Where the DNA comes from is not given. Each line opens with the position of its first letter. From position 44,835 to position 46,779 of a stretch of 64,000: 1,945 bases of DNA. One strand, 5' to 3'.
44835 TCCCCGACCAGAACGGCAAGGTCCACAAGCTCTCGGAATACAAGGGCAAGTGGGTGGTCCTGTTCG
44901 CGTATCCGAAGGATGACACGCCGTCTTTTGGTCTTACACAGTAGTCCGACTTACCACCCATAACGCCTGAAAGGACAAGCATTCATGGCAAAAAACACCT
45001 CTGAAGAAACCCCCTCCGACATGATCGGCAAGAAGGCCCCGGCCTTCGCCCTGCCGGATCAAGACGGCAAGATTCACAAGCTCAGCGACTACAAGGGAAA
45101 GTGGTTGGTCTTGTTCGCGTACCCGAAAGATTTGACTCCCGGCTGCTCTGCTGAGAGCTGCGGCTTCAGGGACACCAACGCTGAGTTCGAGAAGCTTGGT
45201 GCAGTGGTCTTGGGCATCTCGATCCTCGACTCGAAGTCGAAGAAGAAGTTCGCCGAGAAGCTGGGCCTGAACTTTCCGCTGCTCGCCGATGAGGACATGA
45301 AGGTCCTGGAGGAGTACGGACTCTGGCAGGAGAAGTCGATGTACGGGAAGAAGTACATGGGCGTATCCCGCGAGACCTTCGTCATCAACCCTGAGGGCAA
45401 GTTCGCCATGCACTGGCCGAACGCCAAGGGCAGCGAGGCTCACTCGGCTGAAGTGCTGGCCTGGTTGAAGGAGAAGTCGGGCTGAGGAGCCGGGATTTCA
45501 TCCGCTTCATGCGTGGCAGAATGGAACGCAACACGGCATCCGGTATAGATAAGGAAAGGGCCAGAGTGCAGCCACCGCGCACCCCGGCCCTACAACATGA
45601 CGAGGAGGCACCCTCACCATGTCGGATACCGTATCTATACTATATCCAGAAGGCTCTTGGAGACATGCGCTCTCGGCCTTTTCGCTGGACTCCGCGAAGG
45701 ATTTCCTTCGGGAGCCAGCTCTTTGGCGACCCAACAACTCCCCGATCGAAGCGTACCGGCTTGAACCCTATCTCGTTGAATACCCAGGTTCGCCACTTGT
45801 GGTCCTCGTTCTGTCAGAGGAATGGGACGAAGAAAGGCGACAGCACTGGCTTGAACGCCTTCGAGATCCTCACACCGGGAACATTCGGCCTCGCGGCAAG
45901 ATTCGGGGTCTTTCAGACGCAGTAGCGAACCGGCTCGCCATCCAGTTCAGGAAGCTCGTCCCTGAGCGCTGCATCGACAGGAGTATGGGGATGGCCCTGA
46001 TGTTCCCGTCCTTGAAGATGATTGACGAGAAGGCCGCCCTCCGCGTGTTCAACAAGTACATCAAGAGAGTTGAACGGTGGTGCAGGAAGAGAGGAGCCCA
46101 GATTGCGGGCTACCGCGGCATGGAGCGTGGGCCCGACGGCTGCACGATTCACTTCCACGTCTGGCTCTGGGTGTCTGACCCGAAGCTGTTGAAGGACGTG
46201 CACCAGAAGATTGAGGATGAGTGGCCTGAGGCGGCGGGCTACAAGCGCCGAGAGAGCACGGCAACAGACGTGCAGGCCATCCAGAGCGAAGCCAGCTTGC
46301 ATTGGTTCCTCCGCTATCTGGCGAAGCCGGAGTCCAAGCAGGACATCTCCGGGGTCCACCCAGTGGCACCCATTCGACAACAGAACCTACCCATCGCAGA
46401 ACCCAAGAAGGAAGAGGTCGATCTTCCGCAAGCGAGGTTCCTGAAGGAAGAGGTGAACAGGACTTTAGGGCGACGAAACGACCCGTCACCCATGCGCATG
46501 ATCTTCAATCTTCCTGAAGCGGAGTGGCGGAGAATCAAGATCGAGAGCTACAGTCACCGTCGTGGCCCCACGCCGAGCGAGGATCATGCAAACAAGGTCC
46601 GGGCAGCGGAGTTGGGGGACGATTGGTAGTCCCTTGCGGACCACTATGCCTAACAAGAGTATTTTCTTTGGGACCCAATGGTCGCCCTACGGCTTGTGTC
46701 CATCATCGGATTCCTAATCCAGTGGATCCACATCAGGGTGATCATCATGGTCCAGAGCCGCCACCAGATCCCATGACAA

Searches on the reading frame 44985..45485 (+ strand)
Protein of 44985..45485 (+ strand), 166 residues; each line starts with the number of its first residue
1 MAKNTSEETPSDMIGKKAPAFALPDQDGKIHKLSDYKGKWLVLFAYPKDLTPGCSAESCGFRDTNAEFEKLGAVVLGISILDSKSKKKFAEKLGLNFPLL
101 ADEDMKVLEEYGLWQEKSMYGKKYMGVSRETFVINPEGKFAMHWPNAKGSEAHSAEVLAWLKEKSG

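Call 8: search_protein_families(library=pfam, proteins=[window:44985-45485:+])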
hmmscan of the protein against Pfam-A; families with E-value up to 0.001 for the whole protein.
window:44985-45485:+ (166 aa): 3 families
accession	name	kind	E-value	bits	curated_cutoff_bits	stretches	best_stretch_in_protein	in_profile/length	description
PF00578.27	AhpC-TSA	-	1.6e-39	135.1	26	1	14-139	1-120/124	AhpC/TSA family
PF08534.16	Redoxin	-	2.5e-21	76.4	26.6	1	15-139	3-127/148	Redoxin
PF13911.12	AhpC-TSA_2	-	0.00019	22.2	27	1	65-118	6-59/114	AhpC/TSA antioxidant enzyme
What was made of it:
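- Checked: C (44985-45485) is an intact 166-aa BCP/PrxQ with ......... (Pfam AhpC-TSA, E = 1.6e-39; call 8).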

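Call 11: find_encoding_contigs(protein=window:44985-45485:+, flank=10000, max_places=10)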
Protein window:44985-45485:+ (166 aa): no gene with exactly this product is on record in the collection.

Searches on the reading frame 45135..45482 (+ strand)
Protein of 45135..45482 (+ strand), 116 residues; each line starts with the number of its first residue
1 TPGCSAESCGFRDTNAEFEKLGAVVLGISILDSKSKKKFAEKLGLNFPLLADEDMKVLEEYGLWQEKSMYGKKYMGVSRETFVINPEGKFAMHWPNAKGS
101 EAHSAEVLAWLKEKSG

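Call 29: find_homologous_proteins(query=A2, max_evalue=1e-25)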
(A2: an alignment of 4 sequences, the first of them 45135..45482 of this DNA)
Query A2 (4 sequences) (116 aa, profile of the alignment): 6617 proteins with E <= 1e-25 among 8000 candidates; the best 120 are listed.
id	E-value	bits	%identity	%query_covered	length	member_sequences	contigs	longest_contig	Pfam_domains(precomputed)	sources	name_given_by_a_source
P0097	1.3e-67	243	87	100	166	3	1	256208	PF08534.17,PF00578.28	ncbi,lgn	ncbi:MAG: thioredoxin-dependent thiol peroxidase [Sumerlaeia bacterium]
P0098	7.4e-67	241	100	100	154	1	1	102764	PF08534.17,PF00578.28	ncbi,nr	ncbi:MAG: thioredoxin-dependent thiol peroxidase [Candidatus Sumerlaeia bacterium]|nr:thioredoxin-de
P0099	1.1e-65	237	81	97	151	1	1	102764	PF08534.17,PF00578.28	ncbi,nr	ncbi:MAG: peroxiredoxin [Candidatus Sumerlaeia bacterium]|nr:peroxiredoxin [Candidatus Sumerlaeia ba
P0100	2.1e-65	236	88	97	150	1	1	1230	PF08534.17,PF00578.28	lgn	-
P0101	1.0e-64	234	83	99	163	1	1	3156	PF08534.17,PF00578.28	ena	-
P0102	1.7e-64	233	75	99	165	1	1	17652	PF08534.17,PF00578.28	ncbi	-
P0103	2.0e-64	233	85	97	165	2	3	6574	PF08534.17,PF00578.28,PF13911.13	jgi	jgi:peroxiredoxin Q/BCP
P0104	1.9e-63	230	81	98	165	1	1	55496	PF08534.17,PF00578.28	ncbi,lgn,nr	ncbi:thioredoxin-dependent thiol peroxidase [bacterium]|nr:thioredoxin-dependent thiol peroxidase [b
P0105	3.5e-63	229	78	99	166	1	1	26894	PF08534.17,PF00578.28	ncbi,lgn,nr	ncbi:MAG: thioredoxin-dependent peroxiredoxin [Candidatus Sumerlaeota bacterium]|nr:thioredoxin-depe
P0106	3.0e-62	226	81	99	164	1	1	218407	PF08534.17,PF00578.28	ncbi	-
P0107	3.1e-62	226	80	100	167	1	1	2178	PF08534.17,PF00578.28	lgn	-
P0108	8.2e-62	224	78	100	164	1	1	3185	PF08534.17,PF00578.28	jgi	-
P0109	1.2e-61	224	79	97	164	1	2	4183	PF08534.17,PF00578.28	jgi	jgi:peroxiredoxin Q/BCP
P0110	1.2e-61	224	72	100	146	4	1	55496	PF08534.17,PF00578.28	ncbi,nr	ncbi:redoxin domain-containing protein [bacterium]|nr:redoxin domain-containing protein [bacterium]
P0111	1.4e-61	224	75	98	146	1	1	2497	PF08534.17,PF00578.28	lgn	-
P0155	2.4e-56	207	70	97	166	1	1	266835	PF08534.17,PF00578.28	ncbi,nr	ncbi:MAG: thioredoxin-dependent thiol peroxidase [Candidatus Sumerlaeia bacterium]|nr:thioredoxin-de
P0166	1.3e-54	201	68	100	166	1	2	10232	PF08534.17,PF00578.28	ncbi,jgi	jgi:peroxiredoxin Q/BCP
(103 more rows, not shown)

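Call 31: find_encoding_contigs(protein=P0110, flank=10000, max_places=4)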
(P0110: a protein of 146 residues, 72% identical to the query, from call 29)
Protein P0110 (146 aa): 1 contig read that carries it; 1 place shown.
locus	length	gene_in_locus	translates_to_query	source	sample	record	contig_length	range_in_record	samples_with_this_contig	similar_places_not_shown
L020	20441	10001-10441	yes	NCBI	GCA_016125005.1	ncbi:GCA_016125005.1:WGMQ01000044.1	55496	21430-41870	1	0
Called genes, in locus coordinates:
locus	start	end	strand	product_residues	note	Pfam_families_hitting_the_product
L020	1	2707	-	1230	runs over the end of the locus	PF00873:ACR_tran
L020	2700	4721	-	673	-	PF19335:HMBD, PF25919:BSH_CusB, PF25973:BSH_CzcB, PF25869:3HB_CusB (faint), PF25954:Beta-barrel_RND_2, PF11827:DUF3347 (faint)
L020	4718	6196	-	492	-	PF02321:OEP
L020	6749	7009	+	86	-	-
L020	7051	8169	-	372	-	PF02899:Phage_int_SAM_1 (weak), PF00589:Phage_integrase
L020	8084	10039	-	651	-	PF00239:Resolvase, PF07508:Recombinase, PF13408:Zn_ribbon_recom (weak)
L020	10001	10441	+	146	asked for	PF08534:Redoxin, PF00578:AhpC-TSA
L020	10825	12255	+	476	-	PF18083:PutA_N, PF01619:Pro_dh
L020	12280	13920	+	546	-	PF00171:Aldedh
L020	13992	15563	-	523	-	PF13145:Rotamase_2 (weak), PF13616:Rotamase_3, PF00639:Rotamase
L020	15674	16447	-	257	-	-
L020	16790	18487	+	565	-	PF00474:SSF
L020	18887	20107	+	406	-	PF00162:PGK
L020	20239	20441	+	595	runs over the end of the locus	PF03485:Arg_tRNA_synt_N, PF00750:tRNA-synt_1d, PF01406:tRNA-synt_1e (faint), PF09334:tRNA-synt_1g (faint), PF05746:DALR_1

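Call 32: find_encoding_contigs(protein=P0104, flank=10000, max_places=4)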
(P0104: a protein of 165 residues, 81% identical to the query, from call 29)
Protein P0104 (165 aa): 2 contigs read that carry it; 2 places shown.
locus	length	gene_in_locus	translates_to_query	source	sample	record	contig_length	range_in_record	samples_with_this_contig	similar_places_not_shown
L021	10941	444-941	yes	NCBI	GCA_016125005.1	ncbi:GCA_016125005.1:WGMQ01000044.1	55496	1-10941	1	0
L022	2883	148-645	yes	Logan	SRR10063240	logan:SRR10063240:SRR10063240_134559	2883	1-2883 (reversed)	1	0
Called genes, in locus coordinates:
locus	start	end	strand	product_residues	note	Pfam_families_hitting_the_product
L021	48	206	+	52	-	PF00578:AhpC-TSA, PF08534:Redoxin (weak)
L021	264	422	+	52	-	PF00578:AhpC-TSA, PF08534:Redoxin (weak)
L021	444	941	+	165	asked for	PF00578:AhpC-TSA, PF08534:Redoxin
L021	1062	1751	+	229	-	-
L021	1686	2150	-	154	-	-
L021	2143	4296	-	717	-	PF23381:Beta-prop_IFT122_1st, PF24807:WD40_CDC20-Fz, PF24814:WD40_Prp19, PF23414:Beta-prop_EML_2, PF25391:WD40_Gbeta, PF25173:Beta-prop_WDR3_1st, PF23381:Beta-prop_IFT122_1st, PF23409:Beta-prop_EML, +44 more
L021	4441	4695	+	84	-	PF13560:HTH_31, PF12844:HTH_19, PF01381:HTH_3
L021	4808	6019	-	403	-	-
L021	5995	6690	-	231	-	-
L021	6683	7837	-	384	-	PF12844:HTH_19, PF13560:HTH_31, PF01381:HTH_3, PF06114:Peptidase_M78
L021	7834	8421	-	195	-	-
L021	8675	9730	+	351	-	-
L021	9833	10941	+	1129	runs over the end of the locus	PF02384:N6_Mtase, PF18135:Type_ISP_C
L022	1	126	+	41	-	?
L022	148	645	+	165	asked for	PF00578:AhpC-TSA, PF08534:Redoxin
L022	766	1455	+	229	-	-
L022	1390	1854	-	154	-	-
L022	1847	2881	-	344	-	?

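Call 46: find_encoding_contigs(protein=P0097, flank=10000, max_places=3)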
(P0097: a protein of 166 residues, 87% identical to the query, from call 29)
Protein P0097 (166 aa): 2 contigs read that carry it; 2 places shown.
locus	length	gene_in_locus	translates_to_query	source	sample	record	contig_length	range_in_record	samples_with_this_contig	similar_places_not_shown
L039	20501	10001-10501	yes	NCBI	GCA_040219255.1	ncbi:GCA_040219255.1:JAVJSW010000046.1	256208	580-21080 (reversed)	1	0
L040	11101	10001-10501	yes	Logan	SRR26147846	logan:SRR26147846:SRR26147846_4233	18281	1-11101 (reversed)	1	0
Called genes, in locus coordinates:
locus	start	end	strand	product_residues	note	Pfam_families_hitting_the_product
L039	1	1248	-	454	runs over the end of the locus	PF00571:CBS (faint), PF03471:CorC_HlyC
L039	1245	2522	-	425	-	PF00571:CBS, PF03471:CorC_HlyC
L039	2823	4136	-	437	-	PF00285:Citrate_synt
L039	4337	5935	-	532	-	PF00342:PGI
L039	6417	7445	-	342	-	-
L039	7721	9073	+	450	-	PF13231:PMT_2 (weak)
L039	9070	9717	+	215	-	PF00132:Hexapep, PF14602:Hexapep_2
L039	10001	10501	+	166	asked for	PF00578:AhpC-TSA, PF08534:Redoxin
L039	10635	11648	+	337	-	PF23343:REP_ORF2-G2P (weak)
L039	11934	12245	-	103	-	-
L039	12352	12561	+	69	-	PF12728:HTH_17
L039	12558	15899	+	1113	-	PF13091:PLDc_2 (weak), PF00176:SNF2-rel_dom, PF00270:DEAD (weak), PF04851:ResIII (weak), PF00271:Helicase_C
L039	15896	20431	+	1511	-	PF07669:Eco57I, PF12686:DUF3800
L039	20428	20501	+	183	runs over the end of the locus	-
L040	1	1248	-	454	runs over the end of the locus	PF00571:CBS (faint), PF03471:CorC_HlyC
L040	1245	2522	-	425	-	PF00571:CBS, PF03471:CorC_HlyC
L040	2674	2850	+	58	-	-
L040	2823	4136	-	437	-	PF00285:Citrate_synt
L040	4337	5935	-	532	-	PF00342:PGI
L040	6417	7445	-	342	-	-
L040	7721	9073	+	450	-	PF13231:PMT_2 (weak)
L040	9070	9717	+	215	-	PF00132:Hexapep, PF14602:Hexapep_2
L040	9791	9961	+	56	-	PF08534:Redoxin, PF00578:AhpC-TSA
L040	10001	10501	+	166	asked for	PF00578:AhpC-TSA, PF08534:Redoxin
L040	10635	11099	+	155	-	?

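Call 47: find_encoding_contigs(protein=P0155, flank=10000, max_places=3)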
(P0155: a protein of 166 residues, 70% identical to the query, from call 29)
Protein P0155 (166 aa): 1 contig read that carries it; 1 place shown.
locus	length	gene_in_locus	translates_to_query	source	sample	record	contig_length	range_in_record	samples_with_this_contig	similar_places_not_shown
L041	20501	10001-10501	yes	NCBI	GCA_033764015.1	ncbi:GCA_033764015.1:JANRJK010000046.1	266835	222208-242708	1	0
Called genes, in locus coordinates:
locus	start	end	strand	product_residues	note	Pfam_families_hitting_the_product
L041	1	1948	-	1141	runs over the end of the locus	PF17757:UvrB_inter, PF02559:CarD_TRCF_RID, PF00270:DEAD, PF04851:ResIII, PF00271:Helicase_C, PF22590:Cas3-like_C_2 (weak), PF03461:TRCF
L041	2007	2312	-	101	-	PF06803:DUF1232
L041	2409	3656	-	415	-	PF07498:Rho_N, PF07497:Rho_RNA_bind, PF00006:ATP-synt_ab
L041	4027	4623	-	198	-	PF01121:CoaE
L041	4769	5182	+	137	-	PF08327:AHSA1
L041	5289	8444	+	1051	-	PF00069:Pkinase, PF07714:PK_Tyr_Ser-Thr, PF00515:TPR_1 (faint), PF13181:TPR_8 (faint), PF13374:TPR_10, PF13424:TPR_12 (weak), PF24885:TPR_NPHP3 (weak), PF13424:TPR_12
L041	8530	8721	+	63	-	-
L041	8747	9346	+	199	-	PF05401:NodS (weak), PF13489:Methyltransf_23, PF13847:Methyltransf_31, PF13649:Methyltransf_25, PF08241:Methyltransf_11, PF08242:Methyltransf_12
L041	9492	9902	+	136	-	PF00903:Glyoxalase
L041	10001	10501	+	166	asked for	PF00578:AhpC-TSA, PF08534:Redoxin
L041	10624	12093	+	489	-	PF02310:B12-binding, PF19864:Radical_SAM_N2 (faint), PF04055:Radical_SAM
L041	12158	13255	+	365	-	PF02547:Queuosine_synth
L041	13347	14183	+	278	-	-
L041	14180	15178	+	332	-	PF13641:Glyco_tranf_2_3, PF00535:Glycos_transf_2, PF13632:Glyco_trans_2_3 (weak)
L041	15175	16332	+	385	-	PF13439:Glyco_transf_4, PF13579:Glyco_trans_4_4, PF20706:GT4-conflict, PF00534:Glycos_transf_1, PF13692:Glyco_trans_1_4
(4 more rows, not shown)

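Call 60: find_encoding_contigs(protein=P0166, flank=10000, max_places=4)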
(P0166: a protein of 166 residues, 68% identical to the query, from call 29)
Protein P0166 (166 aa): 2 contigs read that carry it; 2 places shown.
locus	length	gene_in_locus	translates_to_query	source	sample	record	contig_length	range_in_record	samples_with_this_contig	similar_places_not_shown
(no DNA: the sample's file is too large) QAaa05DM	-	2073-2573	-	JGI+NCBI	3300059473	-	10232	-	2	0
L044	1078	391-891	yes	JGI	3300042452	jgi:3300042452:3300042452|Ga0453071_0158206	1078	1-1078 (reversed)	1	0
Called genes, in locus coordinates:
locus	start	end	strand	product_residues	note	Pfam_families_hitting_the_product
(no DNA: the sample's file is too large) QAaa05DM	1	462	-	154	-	?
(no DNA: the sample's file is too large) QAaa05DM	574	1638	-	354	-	PF00756:Esterase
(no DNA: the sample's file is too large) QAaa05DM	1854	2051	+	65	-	PF00578:AhpC-TSA, PF08534:Redoxin (weak)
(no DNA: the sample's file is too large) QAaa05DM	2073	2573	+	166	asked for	PF00578:AhpC-TSA, PF08534:Redoxin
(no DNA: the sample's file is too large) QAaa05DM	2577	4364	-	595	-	-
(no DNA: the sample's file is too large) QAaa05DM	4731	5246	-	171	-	-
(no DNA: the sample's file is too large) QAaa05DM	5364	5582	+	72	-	PF12728:HTH_17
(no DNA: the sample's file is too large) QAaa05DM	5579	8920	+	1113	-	PF13091:PLDc_2 (weak), PF00176:SNF2-rel_dom, PF00270:DEAD (faint), PF04851:ResIII (weak), PF00271:Helicase_C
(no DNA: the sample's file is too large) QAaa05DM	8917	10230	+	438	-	?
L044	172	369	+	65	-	PF00578:AhpC-TSA, PF08534:Redoxin (weak)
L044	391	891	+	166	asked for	PF00578:AhpC-TSA, PF08534:Redoxin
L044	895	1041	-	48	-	-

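Call 72: search_protein_families(library=pfam, proteins=[L020:7051-8169:-], max_evalue=0.01)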
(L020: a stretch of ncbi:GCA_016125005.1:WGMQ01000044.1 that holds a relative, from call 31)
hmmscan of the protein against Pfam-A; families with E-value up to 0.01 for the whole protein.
L020:7051-8169:- (372 aa): 2 families
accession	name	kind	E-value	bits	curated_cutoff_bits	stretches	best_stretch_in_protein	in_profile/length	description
PF00589.27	Phage_integrase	-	9e-15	55.3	27.1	1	182-359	8-169/172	Phage integrase family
PF02899.23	Phage_int_SAM_1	-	1.6e-06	28.7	22.3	1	77-141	11-75/83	Phage integrase, N-terminal SAM-like domain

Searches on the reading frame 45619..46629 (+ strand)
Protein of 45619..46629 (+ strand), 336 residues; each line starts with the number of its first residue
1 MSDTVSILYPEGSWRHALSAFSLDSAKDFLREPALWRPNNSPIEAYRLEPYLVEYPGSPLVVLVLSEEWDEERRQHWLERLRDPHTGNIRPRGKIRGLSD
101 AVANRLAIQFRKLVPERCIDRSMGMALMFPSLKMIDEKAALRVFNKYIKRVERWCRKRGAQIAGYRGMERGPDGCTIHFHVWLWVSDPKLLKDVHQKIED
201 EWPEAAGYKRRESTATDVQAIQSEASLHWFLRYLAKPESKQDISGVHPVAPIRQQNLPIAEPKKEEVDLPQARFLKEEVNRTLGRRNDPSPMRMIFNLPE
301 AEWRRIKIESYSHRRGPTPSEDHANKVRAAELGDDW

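Call 8: search_protein_families(library=pfam, proteins=[window:45619-46629:+])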
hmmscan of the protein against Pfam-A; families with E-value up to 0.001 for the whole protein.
window:45619-46629:+ (336 aa): 1 family
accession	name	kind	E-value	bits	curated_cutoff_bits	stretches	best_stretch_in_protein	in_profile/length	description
PF23343.2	REP_ORF2-G2P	-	6.4e-06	26.8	27.8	1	140-236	15-97/99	Replication-associated protein ORF2/G2P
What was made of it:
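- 45619..46629 (+): Rep-like protein (336 aa) of E2. Weak Pfam REP_ORF2-G2P match, E = 6.4e-6, below the curated cut-off (call 8).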

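Call 9: search_protein_families(library=padloc, proteins=[window:45619-46629:+])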
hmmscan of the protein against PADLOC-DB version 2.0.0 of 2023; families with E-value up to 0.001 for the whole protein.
window:45619-46629:+ (336 aa): 0 families

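Call 65: search_protein_families(library=phrogs, proteins=[window:45619-46629:+], max_evalue=0.01)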
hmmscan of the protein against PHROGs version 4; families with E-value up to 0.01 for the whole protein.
window:45619-46629:+ (336 aa): 1 family
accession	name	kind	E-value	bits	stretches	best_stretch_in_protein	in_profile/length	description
phrog_3584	-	DNA, RNA and nucleotide metabolism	0.0088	16.5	0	136-270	84-204/265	replication initiation protein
